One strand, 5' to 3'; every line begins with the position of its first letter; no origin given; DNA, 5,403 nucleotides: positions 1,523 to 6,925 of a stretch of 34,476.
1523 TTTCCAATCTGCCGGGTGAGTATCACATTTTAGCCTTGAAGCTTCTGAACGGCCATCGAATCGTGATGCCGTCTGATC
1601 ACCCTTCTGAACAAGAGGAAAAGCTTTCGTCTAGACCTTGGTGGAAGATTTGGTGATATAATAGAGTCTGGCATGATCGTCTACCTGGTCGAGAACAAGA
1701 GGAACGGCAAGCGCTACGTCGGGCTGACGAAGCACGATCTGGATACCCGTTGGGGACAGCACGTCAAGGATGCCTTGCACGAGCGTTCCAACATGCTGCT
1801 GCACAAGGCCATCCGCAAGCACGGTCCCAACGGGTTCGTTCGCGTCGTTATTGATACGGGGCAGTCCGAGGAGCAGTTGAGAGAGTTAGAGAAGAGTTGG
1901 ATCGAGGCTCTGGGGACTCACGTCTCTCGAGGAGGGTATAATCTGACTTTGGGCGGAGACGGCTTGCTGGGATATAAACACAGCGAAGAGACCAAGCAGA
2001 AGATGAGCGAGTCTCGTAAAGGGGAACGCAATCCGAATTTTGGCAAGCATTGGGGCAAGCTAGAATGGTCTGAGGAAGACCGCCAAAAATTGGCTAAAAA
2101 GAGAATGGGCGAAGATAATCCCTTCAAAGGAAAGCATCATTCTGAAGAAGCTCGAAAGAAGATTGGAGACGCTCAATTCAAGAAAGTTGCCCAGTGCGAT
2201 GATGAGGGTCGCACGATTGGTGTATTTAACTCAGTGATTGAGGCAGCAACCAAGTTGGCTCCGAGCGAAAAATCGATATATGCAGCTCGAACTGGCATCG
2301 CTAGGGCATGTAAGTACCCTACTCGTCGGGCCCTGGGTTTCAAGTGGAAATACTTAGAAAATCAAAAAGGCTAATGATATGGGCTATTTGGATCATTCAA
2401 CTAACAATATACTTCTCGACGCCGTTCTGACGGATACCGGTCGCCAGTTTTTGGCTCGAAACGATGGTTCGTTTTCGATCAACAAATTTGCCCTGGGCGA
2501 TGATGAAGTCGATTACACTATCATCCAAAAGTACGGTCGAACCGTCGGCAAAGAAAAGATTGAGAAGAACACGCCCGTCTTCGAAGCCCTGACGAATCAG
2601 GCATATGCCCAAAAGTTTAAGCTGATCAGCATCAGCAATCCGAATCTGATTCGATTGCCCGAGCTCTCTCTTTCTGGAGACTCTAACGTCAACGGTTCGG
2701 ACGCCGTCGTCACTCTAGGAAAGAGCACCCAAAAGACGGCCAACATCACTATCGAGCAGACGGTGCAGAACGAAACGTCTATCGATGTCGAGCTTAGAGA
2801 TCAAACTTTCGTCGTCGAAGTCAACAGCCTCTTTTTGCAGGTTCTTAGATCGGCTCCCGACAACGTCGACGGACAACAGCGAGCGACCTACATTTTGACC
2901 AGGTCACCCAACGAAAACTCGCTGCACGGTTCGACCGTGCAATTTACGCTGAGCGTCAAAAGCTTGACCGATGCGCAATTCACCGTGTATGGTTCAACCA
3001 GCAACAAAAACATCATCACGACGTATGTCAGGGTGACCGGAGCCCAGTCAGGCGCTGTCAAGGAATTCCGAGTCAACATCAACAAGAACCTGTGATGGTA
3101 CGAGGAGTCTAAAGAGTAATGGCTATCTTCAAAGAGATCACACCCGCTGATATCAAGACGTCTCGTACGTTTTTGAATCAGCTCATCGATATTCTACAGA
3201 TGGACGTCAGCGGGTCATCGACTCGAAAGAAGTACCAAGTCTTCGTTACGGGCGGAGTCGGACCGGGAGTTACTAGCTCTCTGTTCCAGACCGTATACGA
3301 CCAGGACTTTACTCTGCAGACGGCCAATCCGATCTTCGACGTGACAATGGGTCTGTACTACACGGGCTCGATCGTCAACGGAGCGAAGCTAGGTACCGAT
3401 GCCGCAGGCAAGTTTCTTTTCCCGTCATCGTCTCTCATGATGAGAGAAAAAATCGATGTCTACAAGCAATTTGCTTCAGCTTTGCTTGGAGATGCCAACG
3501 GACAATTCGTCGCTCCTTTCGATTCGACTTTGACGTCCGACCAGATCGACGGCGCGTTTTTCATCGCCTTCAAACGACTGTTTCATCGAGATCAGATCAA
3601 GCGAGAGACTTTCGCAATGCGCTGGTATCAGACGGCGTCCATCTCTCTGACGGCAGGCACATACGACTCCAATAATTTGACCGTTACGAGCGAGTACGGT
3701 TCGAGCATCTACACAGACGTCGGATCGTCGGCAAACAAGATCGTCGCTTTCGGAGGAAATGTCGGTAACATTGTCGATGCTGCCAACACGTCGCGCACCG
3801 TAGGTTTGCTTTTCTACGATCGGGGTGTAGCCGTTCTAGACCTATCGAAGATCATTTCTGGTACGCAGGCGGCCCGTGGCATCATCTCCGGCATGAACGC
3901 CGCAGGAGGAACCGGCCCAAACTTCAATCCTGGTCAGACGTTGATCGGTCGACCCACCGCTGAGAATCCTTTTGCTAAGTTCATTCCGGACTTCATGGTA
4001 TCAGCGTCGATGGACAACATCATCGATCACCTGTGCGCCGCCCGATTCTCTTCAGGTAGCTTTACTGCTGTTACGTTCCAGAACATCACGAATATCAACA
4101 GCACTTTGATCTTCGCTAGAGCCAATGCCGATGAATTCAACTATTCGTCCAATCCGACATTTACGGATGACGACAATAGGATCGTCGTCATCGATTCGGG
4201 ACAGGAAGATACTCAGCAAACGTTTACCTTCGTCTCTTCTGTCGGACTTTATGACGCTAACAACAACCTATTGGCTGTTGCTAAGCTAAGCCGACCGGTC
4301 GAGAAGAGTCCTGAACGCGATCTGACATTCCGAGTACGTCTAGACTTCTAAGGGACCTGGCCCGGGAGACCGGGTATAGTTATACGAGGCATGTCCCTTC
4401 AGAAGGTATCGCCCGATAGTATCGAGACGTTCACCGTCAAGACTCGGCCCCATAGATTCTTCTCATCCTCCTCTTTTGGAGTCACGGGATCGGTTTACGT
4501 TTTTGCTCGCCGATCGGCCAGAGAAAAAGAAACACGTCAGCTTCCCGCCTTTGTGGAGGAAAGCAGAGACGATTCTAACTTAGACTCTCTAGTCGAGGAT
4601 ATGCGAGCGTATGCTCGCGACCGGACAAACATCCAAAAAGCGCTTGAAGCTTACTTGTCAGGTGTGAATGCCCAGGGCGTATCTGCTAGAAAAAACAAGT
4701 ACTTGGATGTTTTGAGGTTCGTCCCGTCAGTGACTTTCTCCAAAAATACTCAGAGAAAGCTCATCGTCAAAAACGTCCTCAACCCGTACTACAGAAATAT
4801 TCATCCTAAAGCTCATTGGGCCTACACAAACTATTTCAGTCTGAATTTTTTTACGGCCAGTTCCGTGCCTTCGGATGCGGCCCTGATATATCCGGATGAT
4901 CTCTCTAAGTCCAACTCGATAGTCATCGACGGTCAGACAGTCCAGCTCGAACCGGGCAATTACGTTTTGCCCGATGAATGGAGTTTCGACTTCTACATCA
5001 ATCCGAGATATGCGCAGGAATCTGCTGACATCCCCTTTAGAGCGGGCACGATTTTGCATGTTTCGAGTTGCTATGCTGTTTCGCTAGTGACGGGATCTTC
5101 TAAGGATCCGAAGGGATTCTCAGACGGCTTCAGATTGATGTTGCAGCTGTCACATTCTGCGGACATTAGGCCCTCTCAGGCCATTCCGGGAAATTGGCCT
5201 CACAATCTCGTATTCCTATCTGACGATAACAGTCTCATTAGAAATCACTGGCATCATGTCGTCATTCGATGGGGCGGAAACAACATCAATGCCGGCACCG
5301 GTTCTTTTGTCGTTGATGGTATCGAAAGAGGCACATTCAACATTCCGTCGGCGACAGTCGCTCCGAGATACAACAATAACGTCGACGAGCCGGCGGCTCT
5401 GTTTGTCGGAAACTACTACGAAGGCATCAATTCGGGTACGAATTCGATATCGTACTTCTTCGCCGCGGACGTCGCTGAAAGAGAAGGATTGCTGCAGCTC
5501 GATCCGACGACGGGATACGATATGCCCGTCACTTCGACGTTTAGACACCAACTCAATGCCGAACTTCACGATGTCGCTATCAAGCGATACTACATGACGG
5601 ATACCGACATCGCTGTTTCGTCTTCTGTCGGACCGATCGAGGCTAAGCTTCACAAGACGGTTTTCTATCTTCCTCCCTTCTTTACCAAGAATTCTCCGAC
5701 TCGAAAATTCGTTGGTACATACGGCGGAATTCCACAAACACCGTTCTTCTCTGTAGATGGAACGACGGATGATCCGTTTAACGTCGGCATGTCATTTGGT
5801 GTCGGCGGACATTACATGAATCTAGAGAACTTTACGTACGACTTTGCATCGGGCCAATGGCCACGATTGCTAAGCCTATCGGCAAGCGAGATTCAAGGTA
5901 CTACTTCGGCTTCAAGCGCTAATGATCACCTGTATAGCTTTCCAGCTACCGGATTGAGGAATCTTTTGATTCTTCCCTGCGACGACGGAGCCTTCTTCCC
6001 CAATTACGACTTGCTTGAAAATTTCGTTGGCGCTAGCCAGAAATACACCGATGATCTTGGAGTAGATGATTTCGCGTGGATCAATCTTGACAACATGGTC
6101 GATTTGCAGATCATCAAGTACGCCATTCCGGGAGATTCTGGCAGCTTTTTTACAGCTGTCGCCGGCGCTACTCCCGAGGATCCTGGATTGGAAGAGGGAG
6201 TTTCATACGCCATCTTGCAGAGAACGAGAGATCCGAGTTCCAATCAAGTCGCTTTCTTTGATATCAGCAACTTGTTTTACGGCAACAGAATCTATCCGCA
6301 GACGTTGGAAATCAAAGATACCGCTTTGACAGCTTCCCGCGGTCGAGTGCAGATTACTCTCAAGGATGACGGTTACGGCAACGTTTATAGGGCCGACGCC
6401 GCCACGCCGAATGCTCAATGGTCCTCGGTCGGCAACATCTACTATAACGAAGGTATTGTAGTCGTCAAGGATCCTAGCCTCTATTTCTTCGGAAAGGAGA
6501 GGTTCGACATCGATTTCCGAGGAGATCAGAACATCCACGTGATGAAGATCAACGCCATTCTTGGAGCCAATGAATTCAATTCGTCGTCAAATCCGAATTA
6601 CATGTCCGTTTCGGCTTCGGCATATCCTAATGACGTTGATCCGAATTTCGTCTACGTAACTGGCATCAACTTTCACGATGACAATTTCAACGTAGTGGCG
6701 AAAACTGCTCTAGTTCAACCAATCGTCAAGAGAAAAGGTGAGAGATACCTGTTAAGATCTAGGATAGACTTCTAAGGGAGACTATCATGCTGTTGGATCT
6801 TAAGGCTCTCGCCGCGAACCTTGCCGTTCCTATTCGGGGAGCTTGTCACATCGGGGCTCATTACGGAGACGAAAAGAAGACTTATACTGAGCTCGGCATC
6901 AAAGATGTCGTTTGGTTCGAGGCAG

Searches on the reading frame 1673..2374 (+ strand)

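Call 13: search_protein_families(library=pfam, proteins=[window:1673-2374:+], max_evalue=0.001)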
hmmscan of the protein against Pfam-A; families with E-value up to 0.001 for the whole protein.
window:1673-2374:+ (233 aa): 2 families
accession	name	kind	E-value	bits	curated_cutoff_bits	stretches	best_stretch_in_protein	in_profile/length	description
PF07460.16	NUMOD3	-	1.3e-22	79.9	20.4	2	100-126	1-27/37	NUMOD3 motif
PF01541.30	GIY-YIG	-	1.3e-10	41.8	22.6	1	2-82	3-74/78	GIY-YIG catalytic domain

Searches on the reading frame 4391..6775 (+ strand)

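Call 13: search_protein_families(library=pfam, proteins=[window:4391-6775:+], max_evalue=0.001)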
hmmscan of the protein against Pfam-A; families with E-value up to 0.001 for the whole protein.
window:4391-6775:+ (794 aa): 1 family
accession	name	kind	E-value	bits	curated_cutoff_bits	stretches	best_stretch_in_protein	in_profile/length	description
PF13385.13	Laminin_G_3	-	0.00044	20.9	27.6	0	275-324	69-113/151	Concanavalin A-like lectin/glucanases superfamily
